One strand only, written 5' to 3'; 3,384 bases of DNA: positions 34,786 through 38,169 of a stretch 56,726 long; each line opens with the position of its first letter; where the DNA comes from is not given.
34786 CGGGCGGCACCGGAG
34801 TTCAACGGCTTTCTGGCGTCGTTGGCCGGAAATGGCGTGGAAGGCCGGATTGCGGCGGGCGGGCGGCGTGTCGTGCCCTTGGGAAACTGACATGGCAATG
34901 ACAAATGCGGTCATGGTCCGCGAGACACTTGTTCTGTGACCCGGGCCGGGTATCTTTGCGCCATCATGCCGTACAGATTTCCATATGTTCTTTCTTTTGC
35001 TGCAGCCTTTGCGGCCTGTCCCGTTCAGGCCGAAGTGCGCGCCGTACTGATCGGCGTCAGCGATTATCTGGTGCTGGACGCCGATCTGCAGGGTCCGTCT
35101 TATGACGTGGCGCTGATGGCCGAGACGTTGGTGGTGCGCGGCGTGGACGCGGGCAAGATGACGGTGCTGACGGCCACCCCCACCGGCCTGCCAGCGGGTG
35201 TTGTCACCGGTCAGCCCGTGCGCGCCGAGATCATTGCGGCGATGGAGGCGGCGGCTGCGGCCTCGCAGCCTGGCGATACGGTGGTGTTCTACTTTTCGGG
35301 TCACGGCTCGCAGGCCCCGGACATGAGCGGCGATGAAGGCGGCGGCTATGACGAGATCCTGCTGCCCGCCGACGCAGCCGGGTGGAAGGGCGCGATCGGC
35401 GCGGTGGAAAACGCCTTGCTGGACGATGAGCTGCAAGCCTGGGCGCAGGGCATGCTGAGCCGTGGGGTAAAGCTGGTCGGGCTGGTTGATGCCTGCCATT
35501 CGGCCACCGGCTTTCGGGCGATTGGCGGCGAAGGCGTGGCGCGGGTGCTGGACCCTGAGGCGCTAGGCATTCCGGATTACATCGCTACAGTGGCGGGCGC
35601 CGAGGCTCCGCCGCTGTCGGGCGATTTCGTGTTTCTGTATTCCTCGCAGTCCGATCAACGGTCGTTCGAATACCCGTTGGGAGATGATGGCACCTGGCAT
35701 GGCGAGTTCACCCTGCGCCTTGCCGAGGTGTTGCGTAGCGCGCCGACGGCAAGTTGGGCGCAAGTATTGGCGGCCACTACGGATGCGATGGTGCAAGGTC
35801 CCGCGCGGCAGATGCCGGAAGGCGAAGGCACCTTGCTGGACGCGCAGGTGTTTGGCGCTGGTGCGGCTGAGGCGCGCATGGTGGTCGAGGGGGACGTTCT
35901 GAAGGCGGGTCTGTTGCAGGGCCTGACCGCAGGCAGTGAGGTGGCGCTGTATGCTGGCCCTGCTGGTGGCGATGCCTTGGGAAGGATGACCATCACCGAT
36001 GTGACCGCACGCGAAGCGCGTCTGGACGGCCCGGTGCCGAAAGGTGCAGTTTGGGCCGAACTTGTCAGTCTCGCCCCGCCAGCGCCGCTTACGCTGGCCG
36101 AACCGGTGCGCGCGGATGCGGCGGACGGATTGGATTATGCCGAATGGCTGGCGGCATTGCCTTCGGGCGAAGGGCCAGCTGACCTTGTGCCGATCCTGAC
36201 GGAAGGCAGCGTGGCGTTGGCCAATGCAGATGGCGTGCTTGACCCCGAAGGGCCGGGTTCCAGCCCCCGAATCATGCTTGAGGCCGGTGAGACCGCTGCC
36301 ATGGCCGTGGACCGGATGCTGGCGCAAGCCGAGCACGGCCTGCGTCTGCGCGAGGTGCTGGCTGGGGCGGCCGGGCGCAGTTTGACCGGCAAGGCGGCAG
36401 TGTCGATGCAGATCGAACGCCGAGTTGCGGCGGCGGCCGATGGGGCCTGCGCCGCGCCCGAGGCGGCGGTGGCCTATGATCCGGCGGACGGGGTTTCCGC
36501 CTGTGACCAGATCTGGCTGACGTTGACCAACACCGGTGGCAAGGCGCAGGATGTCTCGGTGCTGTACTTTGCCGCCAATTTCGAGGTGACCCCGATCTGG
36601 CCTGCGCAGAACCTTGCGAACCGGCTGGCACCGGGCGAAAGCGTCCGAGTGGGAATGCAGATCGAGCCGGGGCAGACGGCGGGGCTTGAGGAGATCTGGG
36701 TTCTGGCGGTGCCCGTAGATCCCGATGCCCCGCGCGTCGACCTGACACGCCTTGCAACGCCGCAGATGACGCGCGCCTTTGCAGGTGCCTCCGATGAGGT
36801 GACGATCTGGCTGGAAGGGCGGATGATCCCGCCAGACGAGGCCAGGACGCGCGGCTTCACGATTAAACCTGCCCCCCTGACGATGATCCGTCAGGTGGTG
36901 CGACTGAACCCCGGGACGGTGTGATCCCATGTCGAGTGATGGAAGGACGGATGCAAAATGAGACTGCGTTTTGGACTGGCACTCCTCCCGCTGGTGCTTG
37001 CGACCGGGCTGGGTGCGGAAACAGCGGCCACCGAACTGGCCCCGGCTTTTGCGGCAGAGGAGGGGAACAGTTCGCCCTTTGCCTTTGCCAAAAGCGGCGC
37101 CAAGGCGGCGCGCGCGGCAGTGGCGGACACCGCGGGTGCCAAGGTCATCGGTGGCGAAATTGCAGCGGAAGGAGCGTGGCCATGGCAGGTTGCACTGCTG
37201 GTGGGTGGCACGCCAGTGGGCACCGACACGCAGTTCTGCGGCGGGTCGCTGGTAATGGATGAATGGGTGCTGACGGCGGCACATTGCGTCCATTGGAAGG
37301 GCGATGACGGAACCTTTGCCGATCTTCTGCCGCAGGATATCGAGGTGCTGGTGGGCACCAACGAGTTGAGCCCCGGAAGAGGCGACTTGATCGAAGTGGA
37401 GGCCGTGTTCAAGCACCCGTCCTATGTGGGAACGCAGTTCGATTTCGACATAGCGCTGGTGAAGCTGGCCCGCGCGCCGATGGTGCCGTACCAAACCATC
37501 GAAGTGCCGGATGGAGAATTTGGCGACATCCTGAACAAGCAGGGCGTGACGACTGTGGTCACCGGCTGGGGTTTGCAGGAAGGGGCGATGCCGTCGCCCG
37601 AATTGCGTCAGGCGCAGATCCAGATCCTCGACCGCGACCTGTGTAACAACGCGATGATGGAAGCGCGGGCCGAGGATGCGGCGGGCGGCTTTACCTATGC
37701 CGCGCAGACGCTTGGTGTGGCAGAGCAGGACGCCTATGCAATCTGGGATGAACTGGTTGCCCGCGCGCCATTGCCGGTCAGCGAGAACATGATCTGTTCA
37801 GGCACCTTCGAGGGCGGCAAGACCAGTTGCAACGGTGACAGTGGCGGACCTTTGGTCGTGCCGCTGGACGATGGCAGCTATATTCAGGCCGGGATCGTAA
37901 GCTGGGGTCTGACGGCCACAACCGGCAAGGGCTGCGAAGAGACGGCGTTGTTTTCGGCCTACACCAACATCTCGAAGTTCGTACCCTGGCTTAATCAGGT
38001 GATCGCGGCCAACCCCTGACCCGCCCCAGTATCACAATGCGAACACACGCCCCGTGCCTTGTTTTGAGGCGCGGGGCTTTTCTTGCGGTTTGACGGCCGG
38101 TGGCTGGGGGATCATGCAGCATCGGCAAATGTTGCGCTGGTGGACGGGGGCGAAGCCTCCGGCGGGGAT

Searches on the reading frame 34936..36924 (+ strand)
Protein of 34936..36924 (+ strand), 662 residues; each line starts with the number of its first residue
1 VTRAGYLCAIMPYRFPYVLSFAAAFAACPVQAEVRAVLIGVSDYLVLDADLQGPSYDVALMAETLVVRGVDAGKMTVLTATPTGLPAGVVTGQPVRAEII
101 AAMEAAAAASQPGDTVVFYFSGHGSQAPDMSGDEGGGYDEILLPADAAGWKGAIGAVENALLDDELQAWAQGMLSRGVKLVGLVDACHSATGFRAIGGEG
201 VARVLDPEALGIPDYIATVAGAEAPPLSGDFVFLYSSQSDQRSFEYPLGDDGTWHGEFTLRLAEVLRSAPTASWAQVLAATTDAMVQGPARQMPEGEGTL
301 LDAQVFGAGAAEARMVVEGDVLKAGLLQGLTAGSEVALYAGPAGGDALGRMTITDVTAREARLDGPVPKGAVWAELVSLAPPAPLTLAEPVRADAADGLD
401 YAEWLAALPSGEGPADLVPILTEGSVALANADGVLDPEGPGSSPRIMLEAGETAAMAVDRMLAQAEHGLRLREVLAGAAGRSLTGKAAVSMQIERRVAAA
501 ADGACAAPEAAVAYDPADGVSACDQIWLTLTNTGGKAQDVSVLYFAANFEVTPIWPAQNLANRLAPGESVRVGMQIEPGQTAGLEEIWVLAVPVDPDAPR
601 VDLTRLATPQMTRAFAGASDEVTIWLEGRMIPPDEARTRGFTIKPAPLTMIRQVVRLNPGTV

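Call 4: search_protein_families(library=pfam, proteins=[window:34936-36924:+], max_evalue=1)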
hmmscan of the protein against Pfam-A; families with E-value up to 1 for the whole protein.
window:34936-36924:+ (662 aa): 1 family
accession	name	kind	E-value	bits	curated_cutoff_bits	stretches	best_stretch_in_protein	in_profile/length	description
PF00656.27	Peptidase_C14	-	1.4e-21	77.7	21.4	1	35-298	3-225/233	Caspase domain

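Call 5: search_protein_families(library=ncbifam, proteins=[window:34936-36924:+], max_evalue=1)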
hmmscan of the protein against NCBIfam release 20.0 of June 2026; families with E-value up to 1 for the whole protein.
window:34936-36924:+ (662 aa): 1 family
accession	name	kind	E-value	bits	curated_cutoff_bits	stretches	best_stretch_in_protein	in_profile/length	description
NF047832.1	caspase_w_EACC1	subfamily_domain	2.2e-07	30.6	140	1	35-128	2-85/211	caspase, EACC1-associated type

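Call 60: search_protein_families(library=padloc, proteins=[window:34936-36924:+], max_evalue=0.01)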
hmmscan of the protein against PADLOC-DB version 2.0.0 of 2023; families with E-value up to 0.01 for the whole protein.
window:34936-36924:+ (662 aa): 1 family
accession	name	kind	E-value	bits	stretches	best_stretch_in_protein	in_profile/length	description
PDLC02987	caspase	-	2.4e-16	58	1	36-335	5-195/453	-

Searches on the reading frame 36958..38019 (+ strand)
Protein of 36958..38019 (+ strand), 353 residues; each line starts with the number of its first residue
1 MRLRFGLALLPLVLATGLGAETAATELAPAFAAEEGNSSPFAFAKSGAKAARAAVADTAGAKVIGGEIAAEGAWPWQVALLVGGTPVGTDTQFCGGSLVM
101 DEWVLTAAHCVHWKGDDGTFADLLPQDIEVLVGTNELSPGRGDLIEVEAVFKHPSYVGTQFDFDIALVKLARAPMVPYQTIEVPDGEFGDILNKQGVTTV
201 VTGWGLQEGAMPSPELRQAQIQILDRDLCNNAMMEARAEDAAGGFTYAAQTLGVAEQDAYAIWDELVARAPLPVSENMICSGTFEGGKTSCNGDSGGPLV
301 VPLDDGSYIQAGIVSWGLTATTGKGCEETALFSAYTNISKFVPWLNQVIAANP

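Call 4: search_protein_families(library=pfam, proteins=[window:36958-38019:+], max_evalue=1)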
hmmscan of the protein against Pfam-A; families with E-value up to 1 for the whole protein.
window:36958-38019:+ (353 aa): 2 families
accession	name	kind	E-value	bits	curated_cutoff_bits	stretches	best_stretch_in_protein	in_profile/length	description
PF00089.32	Trypsin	-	8.2e-45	153.7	20.6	1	63-345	1-220/220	Trypsin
PF13365.12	Trypsin_2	-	0.0091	17.2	27.6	1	98-176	5-64/144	Trypsin-like peptidase domain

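Call 60: search_protein_families(library=padloc, proteins=[window:36958-38019:+], max_evalue=0.01)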
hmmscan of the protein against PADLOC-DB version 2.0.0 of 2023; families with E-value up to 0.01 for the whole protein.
window:36958-38019:+ (353 aa): 0 families

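Call 92: search_protein_families(library=ncbifam, proteins=[window:36958-38019:+], max_evalue=0.00001)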
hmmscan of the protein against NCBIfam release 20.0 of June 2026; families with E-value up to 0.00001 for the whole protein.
window:36958-38019:+ (353 aa): 0 families
